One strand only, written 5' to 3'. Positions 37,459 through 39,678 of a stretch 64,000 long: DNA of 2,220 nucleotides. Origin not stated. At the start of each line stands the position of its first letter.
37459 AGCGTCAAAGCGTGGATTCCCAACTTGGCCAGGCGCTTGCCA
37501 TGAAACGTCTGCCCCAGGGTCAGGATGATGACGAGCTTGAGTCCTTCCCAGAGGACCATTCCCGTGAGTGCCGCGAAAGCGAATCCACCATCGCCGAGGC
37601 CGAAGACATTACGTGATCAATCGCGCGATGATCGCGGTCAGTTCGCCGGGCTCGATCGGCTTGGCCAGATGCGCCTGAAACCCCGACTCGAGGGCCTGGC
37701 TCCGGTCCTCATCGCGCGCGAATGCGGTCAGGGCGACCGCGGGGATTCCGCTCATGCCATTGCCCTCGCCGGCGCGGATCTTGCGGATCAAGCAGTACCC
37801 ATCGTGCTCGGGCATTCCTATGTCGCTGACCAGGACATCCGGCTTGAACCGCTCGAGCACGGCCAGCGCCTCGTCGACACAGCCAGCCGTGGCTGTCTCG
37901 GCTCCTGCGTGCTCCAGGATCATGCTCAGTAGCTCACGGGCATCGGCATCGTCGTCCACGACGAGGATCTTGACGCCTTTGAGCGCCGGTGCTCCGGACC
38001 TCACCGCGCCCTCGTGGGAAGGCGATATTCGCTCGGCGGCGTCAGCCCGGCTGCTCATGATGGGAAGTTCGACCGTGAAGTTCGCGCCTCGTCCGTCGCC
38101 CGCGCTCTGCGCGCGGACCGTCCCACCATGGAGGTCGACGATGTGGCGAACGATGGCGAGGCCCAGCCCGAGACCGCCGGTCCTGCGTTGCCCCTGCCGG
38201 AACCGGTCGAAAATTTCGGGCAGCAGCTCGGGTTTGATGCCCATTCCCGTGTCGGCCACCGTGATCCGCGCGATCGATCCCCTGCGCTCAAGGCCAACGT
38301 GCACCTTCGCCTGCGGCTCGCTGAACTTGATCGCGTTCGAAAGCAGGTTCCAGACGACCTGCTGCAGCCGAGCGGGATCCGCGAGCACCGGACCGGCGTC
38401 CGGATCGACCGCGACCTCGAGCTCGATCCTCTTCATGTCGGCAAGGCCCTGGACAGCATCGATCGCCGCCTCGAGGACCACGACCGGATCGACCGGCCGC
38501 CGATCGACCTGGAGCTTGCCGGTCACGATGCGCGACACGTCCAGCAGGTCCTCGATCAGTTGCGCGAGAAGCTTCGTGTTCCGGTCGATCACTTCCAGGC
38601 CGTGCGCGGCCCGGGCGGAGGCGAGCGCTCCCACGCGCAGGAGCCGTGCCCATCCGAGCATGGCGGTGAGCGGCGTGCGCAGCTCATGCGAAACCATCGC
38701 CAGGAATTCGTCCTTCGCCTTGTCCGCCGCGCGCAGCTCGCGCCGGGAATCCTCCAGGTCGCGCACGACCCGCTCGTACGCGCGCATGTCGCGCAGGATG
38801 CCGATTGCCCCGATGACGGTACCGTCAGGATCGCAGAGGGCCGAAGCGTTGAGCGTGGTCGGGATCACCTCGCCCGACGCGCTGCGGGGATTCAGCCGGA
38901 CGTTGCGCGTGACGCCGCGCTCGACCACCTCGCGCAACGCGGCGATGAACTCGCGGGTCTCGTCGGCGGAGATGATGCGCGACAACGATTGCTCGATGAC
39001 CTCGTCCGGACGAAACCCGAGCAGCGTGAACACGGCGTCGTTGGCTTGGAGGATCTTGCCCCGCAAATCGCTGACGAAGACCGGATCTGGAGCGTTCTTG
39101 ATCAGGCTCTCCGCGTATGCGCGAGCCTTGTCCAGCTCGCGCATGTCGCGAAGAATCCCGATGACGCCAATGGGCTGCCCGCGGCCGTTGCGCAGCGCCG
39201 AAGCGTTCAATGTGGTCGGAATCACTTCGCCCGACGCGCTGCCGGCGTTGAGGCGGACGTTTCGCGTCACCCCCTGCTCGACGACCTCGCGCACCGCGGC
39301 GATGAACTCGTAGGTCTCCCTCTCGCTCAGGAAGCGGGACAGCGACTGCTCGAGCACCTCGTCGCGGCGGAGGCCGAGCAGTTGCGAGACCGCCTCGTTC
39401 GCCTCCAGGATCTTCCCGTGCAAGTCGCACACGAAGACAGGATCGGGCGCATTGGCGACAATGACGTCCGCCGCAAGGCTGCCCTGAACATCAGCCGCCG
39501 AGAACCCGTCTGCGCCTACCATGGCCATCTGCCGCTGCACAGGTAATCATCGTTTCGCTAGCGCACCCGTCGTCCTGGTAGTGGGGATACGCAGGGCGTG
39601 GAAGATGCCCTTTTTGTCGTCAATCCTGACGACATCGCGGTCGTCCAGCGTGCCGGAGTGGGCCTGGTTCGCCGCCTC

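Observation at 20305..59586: Recurrent ~0.15-0.25 kb internal losses and frame breaks in at least six otherwise well-conserved genes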

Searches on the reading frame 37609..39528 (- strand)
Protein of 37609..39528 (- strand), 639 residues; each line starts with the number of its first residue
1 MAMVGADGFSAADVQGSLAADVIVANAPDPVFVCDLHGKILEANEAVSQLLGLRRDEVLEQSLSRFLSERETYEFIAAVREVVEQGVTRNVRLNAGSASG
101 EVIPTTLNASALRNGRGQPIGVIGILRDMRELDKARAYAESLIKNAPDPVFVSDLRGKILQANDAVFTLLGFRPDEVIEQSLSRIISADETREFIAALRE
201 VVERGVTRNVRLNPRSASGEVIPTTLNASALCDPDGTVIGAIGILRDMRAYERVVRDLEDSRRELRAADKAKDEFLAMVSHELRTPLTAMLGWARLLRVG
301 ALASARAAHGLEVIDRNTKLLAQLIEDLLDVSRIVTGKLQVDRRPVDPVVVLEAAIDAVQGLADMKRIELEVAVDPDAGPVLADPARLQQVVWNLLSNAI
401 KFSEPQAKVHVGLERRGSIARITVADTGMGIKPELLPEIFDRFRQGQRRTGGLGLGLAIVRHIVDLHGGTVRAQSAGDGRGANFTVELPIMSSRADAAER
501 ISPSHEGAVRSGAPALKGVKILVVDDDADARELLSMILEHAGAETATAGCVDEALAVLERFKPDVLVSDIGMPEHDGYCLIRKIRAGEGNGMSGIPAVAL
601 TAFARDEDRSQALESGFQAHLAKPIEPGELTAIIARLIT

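Call 17: find_encoding_contigs(protein=window:37609-39528:-, flank=10000, max_places=10)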
Protein window:37609-39528:- (639 aa): 22 contigs read that carry it; 10 places shown.
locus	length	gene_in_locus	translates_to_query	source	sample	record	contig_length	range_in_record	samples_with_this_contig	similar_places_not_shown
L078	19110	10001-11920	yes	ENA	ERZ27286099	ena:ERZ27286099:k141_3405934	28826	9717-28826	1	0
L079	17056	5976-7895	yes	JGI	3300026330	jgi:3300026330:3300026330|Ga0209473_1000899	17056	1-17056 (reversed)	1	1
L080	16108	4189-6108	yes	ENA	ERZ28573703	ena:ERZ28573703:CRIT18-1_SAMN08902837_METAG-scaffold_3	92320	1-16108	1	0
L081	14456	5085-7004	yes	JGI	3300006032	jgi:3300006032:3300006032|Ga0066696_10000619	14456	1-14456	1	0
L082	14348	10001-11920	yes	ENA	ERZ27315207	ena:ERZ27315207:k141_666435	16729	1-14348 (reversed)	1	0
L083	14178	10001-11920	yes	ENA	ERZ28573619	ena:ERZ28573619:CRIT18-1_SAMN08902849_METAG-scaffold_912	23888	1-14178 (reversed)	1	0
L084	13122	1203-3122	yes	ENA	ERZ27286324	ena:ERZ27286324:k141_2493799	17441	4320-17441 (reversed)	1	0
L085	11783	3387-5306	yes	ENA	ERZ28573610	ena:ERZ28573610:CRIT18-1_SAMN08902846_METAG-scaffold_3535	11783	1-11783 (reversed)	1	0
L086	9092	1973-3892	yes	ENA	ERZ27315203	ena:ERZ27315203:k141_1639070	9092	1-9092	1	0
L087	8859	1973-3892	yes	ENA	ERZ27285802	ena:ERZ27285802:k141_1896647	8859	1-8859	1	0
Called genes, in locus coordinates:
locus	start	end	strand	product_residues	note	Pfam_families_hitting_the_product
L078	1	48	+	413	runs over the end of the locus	PF13433:Peripla_BP_5, PF13458:Peripla_BP_6, PF01094:ANF_receptor, PF13433:Peripla_BP_5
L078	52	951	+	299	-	PF02653:BPD_transp_2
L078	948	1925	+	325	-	PF02653:BPD_transp_2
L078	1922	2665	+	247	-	PF00005:ABC_tran, PF13304:AAA_21, PF12399:BCA_ABC_TP_C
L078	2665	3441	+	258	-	PF00005:ABC_tran, PF13304:AAA_21 (weak)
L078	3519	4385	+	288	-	-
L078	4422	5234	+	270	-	PF13714:PEP_mutase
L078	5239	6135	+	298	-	PF01557:FAA_hydrolase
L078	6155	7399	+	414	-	PF00890:FAD_binding_2 (faint), PF01494:FAD_binding_3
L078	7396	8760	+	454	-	PF06609:TRI12 (faint), PF00083:Sugar_tr, PF07690:MFS_1, PF06779:MFS_4 (weak), PF07690:MFS_1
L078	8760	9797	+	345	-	PF07883:Cupin_2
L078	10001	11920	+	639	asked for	PF00989:PAS, PF08448:PAS_4, PF13426:PAS_9, PF00989:PAS, PF08448:PAS_4, PF13426:PAS_9, PF00512:HisKA, PF02518:HATPase_c, +5 more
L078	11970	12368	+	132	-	-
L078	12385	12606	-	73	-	PF00578:AhpC-TSA (weak), PF08534:Redoxin (weak)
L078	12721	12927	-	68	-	PF00578:AhpC-TSA (weak), PF08534:Redoxin (weak)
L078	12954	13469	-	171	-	PF00578:AhpC-TSA, PF08534:Redoxin, PF02630:SCO1-SenC (weak), PF13098:Thioredoxin_2, PF13905:Thioredoxin_8 (weak)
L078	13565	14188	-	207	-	PF02798:GST_N, PF13417:GST_N_3, PF13409:GST_N_2, PF13410:GST_C_2 (weak)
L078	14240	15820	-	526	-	-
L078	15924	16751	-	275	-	PF00528:BPD_transp_1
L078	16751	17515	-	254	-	PF00528:BPD_transp_1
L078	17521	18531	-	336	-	PF09084:NMT1, PF12974:Phosphonate-bd (weak), PF13379:NMT1_2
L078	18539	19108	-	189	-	?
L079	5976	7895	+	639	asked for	PF00989:PAS, PF08448:PAS_4, PF13426:PAS_9, PF00989:PAS, PF08448:PAS_4, PF13426:PAS_9, PF00512:HisKA, PF02518:HATPase_c, +5 more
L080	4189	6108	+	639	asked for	PF00989:PAS, PF08448:PAS_4, PF13426:PAS_9, PF00989:PAS, PF08448:PAS_4, PF13426:PAS_9, PF00512:HisKA, PF02518:HATPase_c, +5 more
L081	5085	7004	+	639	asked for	PF00989:PAS, PF08448:PAS_4, PF13426:PAS_9, PF00989:PAS, PF08448:PAS_4, PF13426:PAS_9, PF00512:HisKA, PF02518:HATPase_c, +5 more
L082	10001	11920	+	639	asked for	PF00989:PAS, PF08448:PAS_4, PF13426:PAS_9, PF00989:PAS, PF08448:PAS_4, PF13426:PAS_9, PF00512:HisKA, PF02518:HATPase_c, +5 more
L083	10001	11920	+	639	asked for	PF00989:PAS, PF08448:PAS_4, PF13426:PAS_9, PF00989:PAS, PF08448:PAS_4, PF13426:PAS_9, PF00512:HisKA, PF02518:HATPase_c, +5 more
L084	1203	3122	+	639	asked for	PF00989:PAS, PF08448:PAS_4, PF13426:PAS_9, PF00989:PAS, PF08448:PAS_4, PF13426:PAS_9, PF00512:HisKA, PF02518:HATPase_c, +5 more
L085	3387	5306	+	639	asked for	PF00989:PAS, PF08448:PAS_4, PF13426:PAS_9, PF00989:PAS, PF08448:PAS_4, PF13426:PAS_9, PF00512:HisKA, PF02518:HATPase_c, +5 more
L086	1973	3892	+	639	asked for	PF00989:PAS, PF08448:PAS_4, PF13426:PAS_9, PF00989:PAS, PF08448:PAS_4, PF13426:PAS_9, PF00512:HisKA, PF02518:HATPase_c, +5 more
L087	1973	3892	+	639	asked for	PF00989:PAS, PF08448:PAS_4, PF13426:PAS_9, PF00989:PAS, PF08448:PAS_4, PF13426:PAS_9, PF00512:HisKA, PF02518:HATPase_c, +5 more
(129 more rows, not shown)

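Call 41: search_protein_families(library=pfam, proteins=[L078:7396-8760:+, L078:8760-9797:+, L078:5239-6135:+, L078:3519-4385:+], max_evalue=0.001)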
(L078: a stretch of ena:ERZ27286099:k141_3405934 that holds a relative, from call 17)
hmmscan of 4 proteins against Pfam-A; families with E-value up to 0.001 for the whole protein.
L078:7396-8760:+ (454 aa): 5 families
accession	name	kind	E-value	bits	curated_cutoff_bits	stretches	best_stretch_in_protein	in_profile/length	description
PF07690.21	MFS_1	-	2.3e-51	175.2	33.4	2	28-195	2-174/347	Major Facilitator Superfamily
PF00083.30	Sugar_tr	-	3e-28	99.4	22.3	1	28-419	6-424/452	Sugar (and other) transporter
PF06609.19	TRI12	-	8.5e-07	28.2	23.2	0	266-369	51-154/599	Fungal trichothecene efflux pump (TRI12)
PF06779.20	MFS_4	-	2.7e-06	27.4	26.3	1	45-185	16-159/364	Uncharacterised MFS-type transporter YbfB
PF05631.20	MFS_5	-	0.00015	21.2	25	1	46-180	58-197/356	Sugar-tranasporters, 12 TM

L078:8760-9797:+ (345 aa): 3 families
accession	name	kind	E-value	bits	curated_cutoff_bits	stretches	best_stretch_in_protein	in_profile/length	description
PF07883.17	Cupin_2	-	1.6e-25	89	27.2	2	94-161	2-68/70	Cupin domain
PF02311.25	AraC_binding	-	0.00033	20.8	21.1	0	99-150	12-62/135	AraC-like ligand binding domain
PF11699.14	CENP-C_C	-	0.0005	20.7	29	1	262-325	16-81/85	Mif2/CENP-C like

L078:5239-6135:+ (298 aa): 1 family
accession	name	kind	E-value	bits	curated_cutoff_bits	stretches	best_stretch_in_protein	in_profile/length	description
PF01557.24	FAA_hydrolase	-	3.7e-65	220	23.9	1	88-294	1-214/214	Fumarylacetoacetate (FAA) hydrolase C-terminal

L078:3519-4385:+ (288 aa): 0 families
